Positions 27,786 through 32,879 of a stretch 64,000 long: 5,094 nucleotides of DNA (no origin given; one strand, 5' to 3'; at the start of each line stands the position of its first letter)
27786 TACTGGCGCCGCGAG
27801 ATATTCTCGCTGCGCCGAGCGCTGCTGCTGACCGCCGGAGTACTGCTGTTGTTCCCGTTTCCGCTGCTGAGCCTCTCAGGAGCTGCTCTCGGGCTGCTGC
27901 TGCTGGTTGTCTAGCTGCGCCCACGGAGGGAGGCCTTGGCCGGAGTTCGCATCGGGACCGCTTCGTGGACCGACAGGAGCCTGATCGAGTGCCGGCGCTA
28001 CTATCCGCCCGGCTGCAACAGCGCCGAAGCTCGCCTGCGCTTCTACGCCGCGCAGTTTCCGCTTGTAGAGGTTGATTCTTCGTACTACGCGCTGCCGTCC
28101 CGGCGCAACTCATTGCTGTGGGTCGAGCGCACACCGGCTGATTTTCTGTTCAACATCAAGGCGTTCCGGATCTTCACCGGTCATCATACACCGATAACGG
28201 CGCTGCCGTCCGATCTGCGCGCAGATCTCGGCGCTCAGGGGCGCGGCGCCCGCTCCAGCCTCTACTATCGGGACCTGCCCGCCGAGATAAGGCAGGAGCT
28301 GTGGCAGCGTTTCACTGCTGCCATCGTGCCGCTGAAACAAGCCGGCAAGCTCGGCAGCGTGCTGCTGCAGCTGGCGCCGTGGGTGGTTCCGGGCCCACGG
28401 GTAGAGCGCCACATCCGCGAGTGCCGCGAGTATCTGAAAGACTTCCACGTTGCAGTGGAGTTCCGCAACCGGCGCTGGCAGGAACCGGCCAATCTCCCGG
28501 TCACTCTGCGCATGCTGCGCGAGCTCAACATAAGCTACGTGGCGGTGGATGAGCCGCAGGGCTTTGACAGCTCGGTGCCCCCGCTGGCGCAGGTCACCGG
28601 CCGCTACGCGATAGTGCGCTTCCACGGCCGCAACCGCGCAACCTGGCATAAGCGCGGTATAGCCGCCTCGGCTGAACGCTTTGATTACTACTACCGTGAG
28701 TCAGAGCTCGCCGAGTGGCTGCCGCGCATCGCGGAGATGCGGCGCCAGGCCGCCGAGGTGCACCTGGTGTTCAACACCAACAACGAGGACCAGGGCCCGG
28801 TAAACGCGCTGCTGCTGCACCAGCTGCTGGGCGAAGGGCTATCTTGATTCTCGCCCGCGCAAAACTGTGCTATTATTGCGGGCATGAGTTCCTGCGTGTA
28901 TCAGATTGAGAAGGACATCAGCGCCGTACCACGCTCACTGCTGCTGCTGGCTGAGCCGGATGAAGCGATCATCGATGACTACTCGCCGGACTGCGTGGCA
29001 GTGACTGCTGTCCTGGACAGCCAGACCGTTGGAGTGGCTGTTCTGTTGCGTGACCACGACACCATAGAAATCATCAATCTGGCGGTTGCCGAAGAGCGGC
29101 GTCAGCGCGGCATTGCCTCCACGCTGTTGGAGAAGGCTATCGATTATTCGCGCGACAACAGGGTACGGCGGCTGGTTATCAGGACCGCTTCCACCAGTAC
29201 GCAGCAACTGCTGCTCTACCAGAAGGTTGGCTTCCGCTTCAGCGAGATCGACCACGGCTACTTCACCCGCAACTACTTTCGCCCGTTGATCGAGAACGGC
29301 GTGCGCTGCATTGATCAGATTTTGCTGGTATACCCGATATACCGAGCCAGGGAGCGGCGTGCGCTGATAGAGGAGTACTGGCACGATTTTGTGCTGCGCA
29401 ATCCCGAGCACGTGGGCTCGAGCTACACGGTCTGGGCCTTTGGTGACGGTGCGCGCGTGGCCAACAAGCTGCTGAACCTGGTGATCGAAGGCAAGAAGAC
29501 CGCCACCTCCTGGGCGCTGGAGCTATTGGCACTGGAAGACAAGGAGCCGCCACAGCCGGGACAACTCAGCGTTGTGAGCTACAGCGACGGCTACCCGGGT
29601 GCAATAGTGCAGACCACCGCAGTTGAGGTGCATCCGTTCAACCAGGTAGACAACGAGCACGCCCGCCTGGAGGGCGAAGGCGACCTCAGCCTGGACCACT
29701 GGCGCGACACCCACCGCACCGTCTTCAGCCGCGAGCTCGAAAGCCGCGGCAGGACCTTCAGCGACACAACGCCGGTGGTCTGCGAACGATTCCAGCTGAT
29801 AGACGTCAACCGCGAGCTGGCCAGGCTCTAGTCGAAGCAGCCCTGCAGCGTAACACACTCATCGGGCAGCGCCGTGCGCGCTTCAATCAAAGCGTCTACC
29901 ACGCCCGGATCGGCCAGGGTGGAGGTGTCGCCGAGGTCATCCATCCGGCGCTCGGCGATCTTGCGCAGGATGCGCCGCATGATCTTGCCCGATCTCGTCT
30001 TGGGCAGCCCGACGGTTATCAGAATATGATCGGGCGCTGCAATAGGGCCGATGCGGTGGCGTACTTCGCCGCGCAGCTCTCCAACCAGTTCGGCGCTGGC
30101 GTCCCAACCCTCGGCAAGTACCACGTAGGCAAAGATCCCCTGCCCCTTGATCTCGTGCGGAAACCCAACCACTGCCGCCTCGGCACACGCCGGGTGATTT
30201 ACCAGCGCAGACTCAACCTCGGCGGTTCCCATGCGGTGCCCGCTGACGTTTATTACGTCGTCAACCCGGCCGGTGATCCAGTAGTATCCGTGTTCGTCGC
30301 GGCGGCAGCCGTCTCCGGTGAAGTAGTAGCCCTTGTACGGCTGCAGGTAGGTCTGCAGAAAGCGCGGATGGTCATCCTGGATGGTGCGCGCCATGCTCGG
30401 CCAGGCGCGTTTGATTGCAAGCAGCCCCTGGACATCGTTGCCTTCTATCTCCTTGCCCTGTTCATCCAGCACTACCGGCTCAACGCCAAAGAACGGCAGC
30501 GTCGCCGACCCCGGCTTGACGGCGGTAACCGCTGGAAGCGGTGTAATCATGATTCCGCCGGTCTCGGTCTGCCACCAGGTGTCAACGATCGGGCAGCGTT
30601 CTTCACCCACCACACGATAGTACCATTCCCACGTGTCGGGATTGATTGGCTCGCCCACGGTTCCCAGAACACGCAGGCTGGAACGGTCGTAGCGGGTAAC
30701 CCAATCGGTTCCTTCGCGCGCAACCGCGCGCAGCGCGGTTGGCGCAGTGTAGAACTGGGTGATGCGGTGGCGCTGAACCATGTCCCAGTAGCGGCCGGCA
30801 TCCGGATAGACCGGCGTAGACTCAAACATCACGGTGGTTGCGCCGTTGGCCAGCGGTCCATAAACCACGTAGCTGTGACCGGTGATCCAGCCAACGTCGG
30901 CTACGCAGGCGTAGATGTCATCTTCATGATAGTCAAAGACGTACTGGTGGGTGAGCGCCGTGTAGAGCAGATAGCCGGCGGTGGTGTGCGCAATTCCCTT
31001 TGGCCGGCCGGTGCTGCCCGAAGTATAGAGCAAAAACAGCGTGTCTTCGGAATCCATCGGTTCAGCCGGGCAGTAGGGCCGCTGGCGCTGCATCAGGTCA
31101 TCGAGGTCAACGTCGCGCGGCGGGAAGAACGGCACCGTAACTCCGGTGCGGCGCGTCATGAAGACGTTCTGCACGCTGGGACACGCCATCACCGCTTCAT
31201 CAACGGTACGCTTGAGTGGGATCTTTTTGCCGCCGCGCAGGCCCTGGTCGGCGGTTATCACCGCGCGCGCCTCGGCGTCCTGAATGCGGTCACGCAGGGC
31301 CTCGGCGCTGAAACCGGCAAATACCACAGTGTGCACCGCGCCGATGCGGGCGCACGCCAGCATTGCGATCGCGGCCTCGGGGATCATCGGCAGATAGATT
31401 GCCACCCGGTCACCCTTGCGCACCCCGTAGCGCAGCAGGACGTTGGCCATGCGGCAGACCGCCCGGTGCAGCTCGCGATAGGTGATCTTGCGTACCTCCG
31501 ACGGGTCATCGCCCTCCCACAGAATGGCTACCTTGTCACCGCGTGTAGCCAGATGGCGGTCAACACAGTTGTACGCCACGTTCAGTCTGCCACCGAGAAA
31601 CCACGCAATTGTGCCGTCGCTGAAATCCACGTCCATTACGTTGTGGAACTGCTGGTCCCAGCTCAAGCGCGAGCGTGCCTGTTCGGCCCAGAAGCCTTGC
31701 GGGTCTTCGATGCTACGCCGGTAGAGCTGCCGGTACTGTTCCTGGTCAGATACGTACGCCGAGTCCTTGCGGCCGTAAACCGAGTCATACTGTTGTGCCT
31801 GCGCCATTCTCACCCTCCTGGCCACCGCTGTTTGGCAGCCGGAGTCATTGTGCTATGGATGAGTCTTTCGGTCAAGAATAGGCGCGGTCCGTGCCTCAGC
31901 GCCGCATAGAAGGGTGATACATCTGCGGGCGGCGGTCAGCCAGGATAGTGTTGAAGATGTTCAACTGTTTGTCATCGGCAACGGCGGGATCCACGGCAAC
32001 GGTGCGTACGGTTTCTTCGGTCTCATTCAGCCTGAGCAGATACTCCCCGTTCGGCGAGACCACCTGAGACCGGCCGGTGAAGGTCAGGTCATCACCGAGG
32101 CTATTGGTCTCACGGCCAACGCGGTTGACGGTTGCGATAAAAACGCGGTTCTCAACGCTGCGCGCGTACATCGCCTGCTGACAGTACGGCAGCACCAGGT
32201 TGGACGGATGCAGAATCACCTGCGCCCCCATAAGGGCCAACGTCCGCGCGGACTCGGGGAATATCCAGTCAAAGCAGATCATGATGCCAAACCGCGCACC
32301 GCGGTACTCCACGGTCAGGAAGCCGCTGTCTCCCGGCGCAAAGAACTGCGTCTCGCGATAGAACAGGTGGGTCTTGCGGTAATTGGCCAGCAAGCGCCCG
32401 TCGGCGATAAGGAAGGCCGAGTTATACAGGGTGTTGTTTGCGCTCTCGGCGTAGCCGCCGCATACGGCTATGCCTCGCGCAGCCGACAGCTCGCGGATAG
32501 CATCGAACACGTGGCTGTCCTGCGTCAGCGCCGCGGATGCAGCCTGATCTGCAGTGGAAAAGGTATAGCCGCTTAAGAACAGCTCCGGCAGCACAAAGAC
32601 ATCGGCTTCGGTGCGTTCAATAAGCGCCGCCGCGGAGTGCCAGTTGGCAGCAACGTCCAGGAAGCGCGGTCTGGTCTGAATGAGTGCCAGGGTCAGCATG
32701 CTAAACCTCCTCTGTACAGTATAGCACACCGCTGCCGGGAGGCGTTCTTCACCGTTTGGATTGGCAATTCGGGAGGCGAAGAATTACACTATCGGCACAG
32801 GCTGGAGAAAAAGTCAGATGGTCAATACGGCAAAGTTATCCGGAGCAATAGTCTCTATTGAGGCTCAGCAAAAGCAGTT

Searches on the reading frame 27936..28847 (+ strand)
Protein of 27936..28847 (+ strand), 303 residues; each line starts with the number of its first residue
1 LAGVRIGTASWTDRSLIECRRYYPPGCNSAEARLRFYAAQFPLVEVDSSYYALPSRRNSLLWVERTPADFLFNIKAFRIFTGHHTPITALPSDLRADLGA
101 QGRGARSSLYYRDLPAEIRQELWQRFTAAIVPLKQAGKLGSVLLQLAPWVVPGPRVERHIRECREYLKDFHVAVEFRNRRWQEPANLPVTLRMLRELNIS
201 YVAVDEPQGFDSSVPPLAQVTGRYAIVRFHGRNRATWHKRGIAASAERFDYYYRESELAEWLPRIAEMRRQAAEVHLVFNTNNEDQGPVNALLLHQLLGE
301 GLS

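Call 27: search_protein_families(library=pfam, proteins=[window:27936-28847:+], max_evalue=0.001)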
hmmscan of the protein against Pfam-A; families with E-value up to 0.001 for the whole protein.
window:27936-28847:+ (303 aa): 1 family
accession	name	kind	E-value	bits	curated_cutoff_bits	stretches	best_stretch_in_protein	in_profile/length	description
PF01904.24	DUF72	-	2e-55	188.7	25.3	1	23-296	1-216/217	Protein of unknown function DUF72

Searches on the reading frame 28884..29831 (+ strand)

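Call 27: search_protein_families(library=pfam, proteins=[window:28884-29831:+], max_evalue=0.001)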
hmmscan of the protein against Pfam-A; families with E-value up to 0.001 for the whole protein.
window:28884-29831:+ (315 aa): 6 families
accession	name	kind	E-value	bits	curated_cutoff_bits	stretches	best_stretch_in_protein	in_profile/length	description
PF04266.20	ASCH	-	1.8e-21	77.2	21.2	1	194-306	5-102/103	ASCH domain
PF00583.31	Acetyltransf_1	-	1.8e-13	51.2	20.7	1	30-117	24-116/116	Acetyltransferase (GNAT) family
PF13508.13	Acetyltransf_7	-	1.4e-10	41.8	27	1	42-118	8-83/84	Acetyltransferase (GNAT) domain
PF13673.13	Acetyltransf_10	-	4.9e-08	33.5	23.6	1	40-120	34-110/128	Acetyltransferase (GNAT) domain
PF13420.13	Acetyltransf_4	-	8.5e-05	23.1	24.3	1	64-129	79-146/155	Acetyltransferase (GNAT) domain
PF14542.12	Acetyltransf_CG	-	0.00013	22.4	30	1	45-94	7-58/80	GCN5-related N-acetyl-transferase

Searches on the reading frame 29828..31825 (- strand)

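Call 27: search_protein_families(library=pfam, proteins=[window:29828-31825:-], max_evalue=0.001)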
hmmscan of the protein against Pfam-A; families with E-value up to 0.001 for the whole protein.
window:29828-31825:- (665 aa): 3 families
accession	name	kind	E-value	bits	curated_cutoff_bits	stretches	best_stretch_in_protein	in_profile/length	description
PF00501.34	AMP-binding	-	4e-89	299.5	29.9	1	89-474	2-377/384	AMP-binding enzyme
PF13193.12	AMP-binding_C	-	8.6e-25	87.9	24.5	1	536-614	1-76/76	AMP-binding enzyme C-terminal domain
PF16177.11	ACAS_N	-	1.5e-22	79.6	27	1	31-87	1-55/55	Acetyl-coenzyme A synthetase N-terminus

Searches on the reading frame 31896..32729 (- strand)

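Call 27: search_protein_families(library=pfam, proteins=[window:31896-32729:-], max_evalue=0.001)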
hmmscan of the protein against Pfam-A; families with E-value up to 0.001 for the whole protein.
window:31896-32729:- (277 aa): 1 family
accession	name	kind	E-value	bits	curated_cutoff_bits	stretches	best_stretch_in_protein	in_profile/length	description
PF00795.27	CN_hydrolase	-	3.7e-48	164.5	23.2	1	13-250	1-250/256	Carbon-nitrogen hydrolase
